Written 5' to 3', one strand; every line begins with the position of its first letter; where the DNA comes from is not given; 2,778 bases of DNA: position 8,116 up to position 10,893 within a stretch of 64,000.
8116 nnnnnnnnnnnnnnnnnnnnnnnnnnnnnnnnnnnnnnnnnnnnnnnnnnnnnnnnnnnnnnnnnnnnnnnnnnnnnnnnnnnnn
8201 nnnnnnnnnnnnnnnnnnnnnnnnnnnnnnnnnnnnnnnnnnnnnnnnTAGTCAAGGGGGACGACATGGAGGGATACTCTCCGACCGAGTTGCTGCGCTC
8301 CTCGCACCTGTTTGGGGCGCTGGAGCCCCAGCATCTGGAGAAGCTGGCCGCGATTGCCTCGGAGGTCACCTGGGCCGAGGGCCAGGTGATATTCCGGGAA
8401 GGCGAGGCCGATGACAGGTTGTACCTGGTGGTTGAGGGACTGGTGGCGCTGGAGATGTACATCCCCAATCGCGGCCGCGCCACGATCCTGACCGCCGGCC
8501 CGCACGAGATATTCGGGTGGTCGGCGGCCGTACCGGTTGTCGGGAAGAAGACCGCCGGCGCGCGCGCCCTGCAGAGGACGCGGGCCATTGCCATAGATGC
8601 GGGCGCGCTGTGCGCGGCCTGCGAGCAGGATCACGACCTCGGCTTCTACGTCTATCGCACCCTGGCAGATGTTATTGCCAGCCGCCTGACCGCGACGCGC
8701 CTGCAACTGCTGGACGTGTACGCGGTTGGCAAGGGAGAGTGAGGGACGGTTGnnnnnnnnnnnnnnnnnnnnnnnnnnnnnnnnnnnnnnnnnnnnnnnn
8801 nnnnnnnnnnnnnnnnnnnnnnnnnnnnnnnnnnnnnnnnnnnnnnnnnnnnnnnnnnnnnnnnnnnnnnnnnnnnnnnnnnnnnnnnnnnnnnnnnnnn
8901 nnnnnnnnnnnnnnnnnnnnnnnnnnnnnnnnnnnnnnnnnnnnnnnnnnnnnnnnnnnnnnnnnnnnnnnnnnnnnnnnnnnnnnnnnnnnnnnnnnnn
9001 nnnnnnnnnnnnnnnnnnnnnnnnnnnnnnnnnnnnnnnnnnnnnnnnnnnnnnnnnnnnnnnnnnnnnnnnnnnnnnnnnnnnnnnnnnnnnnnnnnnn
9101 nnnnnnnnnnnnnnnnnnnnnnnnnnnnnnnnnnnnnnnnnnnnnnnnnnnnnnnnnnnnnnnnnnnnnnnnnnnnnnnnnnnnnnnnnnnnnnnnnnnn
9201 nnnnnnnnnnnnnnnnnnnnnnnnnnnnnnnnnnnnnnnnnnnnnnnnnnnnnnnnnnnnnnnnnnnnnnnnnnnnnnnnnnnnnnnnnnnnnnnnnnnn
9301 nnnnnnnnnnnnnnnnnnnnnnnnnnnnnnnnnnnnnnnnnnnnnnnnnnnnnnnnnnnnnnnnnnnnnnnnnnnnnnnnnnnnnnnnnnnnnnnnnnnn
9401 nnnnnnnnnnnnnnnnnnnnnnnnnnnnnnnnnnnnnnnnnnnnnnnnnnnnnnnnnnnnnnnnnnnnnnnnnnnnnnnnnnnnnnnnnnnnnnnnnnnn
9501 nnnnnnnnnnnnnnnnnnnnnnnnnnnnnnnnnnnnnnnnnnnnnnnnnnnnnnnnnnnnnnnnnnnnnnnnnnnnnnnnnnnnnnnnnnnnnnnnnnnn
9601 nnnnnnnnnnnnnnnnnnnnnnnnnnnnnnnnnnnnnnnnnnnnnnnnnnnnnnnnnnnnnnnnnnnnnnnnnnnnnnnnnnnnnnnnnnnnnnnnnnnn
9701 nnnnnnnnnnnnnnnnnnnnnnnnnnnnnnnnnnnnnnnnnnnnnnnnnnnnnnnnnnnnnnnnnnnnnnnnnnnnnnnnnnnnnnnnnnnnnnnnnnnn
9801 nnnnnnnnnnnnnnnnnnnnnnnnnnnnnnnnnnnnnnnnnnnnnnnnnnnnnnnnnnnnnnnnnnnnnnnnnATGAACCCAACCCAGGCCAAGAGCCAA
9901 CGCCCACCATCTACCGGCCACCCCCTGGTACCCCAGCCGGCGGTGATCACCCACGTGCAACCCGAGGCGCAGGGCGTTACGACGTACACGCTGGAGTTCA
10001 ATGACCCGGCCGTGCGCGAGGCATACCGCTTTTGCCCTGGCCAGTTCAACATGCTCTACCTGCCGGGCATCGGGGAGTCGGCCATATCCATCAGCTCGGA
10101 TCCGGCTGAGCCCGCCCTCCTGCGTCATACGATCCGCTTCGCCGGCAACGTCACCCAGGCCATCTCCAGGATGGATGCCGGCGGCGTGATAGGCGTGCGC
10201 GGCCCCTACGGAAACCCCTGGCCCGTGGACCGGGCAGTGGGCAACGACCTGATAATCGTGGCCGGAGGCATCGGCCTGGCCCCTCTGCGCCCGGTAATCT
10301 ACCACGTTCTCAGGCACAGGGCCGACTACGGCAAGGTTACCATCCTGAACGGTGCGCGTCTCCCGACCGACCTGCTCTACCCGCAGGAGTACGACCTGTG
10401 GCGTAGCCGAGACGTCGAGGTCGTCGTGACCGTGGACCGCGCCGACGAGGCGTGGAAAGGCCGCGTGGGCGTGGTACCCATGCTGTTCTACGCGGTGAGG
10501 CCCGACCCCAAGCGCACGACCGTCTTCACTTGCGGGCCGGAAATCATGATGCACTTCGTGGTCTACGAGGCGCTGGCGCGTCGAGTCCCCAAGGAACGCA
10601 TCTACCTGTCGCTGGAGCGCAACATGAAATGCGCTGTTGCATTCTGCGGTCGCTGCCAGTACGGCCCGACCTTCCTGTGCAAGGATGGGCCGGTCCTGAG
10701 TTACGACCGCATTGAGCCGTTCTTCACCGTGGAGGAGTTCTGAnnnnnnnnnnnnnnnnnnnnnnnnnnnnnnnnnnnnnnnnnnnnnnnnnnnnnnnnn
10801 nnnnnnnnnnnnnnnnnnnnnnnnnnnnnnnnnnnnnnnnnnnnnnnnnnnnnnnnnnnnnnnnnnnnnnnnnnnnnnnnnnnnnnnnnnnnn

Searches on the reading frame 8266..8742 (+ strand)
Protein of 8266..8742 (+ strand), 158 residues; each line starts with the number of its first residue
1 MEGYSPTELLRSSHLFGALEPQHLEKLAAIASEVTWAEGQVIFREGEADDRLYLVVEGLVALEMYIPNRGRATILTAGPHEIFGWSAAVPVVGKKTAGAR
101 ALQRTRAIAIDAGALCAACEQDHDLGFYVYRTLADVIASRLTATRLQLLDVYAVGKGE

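Call 51: search_protein_families(library=ncbifam, proteins=[window:8266-8742:+], max_evalue=0.00001)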
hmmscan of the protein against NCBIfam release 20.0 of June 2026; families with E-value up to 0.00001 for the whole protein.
window:8266-8742:+ (158 aa): 4 families
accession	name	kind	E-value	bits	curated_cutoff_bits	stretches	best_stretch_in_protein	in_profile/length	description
NF006901.0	PRK09392.1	equivalog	6.1e-09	35.5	211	1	9-136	8-133/236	transcriptional activator FtrB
TIGR03896.1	cyc_nuc_ocin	subfamily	5.7e-08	32.5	161.05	1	29-148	6-128/317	bacteriocin-type transport-associated protein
NF050815.1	TransActFtrBCaul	equivalog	8e-08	31.8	300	1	11-137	12-136/251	transcriptional activator FtrB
NF041163.2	encap_f2b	equivalog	2.3e-06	27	400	1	6-128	70-192/450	family 2B encapsulin nanocompartment shell protein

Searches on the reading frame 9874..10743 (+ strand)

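Call 5: search_protein_families(library=pfam, proteins=[window:9874-10743:+], max_evalue=0.01)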
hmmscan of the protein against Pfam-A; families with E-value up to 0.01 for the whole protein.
window:9874-10743:+ (289 aa): 3 families
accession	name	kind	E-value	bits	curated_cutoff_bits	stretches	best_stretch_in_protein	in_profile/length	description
PF00175.26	NAD_binding_1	-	1.4e-13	51.9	22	1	129-229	2-107/109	Oxidoreductase NAD-binding domain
PF10418.14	DHODB_Fe-S_bind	-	6.5e-06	26.2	23.9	1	248-280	1-40/41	Iron-sulfur cluster binding domain of dihydroorotate dehydrogenase B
PF08030.17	NAD_binding_6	-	0.0056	17.2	22.2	0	125-150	3-28/156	Ferric reductase NAD binding domain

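Call 6: search_protein_families(library=ncbifam, proteins=[window:9874-10743:+], max_evalue=0.01)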
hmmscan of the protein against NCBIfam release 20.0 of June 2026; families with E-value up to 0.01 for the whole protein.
window:9874-10743:+ (289 aa): 23 families
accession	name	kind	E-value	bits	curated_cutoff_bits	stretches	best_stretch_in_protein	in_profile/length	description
NF006220.0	PRK08345.1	subfamily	8.8e-63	212.3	395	1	21-277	11-284/294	cytochrome-c3 hydrogenase subunit gamma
NF040835.1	sulfhyd_HydG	equivalog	4.7e-53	180.3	650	1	37-278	34-282/292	NADPH-dependent hydrogenase/sulfhydrogenase 1 subunit gamma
NF040830.1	sulfhyd_ShyC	equivalog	5.9e-48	163.5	600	1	24-277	10-278/288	NAD(P)-dependent hydrogenase/sulfhydrogenase 2 subunit gamma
TIGR02911.1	sulfite_red_B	equivalog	7.5e-47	159.6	288.6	1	52-279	30-255/261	anaerobic sulfite reductase subunit AsrB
NF000796.0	PRK00054.1-1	equivalog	5.4e-42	143.8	224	1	21-280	4-235/254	dihydroorotate dehydrogenase electron transfer subunit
NF000798.0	PRK00054.1-3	equivalog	4.8e-22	78.8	219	1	47-277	25-239/244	dihydroorotate dehydrogenase electron transfer subunit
NF045803.1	MethMoxFADbindMmoC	equivalog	6.8e-16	58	500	1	25-245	111-337/343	aromatic/alkene monooxygenase hydroxylase FAD-binding subunit MmoC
NF058606.1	GlBtMonoRdsGbcB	equivalog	2.6e-15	56.2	500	1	28-229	21-228/362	glycine betaine monooxygenase reductase subunit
NF000799.0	PRK00054.1-4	equivalog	2.2e-14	53.1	314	1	86-276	70-252/258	dihydroorotate dehydrogenase electron transfer subunit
NF009414.0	PRK12778.1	equivalog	3.3e-14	52.1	1103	1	38-278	15-246/752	bifunctional dihydroorotate dehydrogenase B NAD binding subunit/NADPH-dependent glutamate synthase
NF000797.0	PRK00054.1-2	equivalog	3.4e-13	49.5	270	1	70-275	62-260/267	dihydroorotate dehydrogenase electron transfer subunit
NF004862.0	PRK06222.1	subfamily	1.9e-12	47.3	220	1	40-275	17-243/281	sulfide/dihydroorotate dehydrogenase-like FAD/NAD-binding protein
TIGR01941.1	nqrF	equivalog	1.7e-11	43.7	295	1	84-231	234-386/405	NADH:ubiquinone reductase (Na(+)-transporting) subunit F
NF008822.0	PRK11872.1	equivalog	4.2e-11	42.4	402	1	36-245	120-332/341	anthranilate 1,2-dioxygenase electron transfer component AntC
NF005963.0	PRK08051.1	equivalog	6e-11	42.1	230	1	48-244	26-226/233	NAD(P)H-flavin reductase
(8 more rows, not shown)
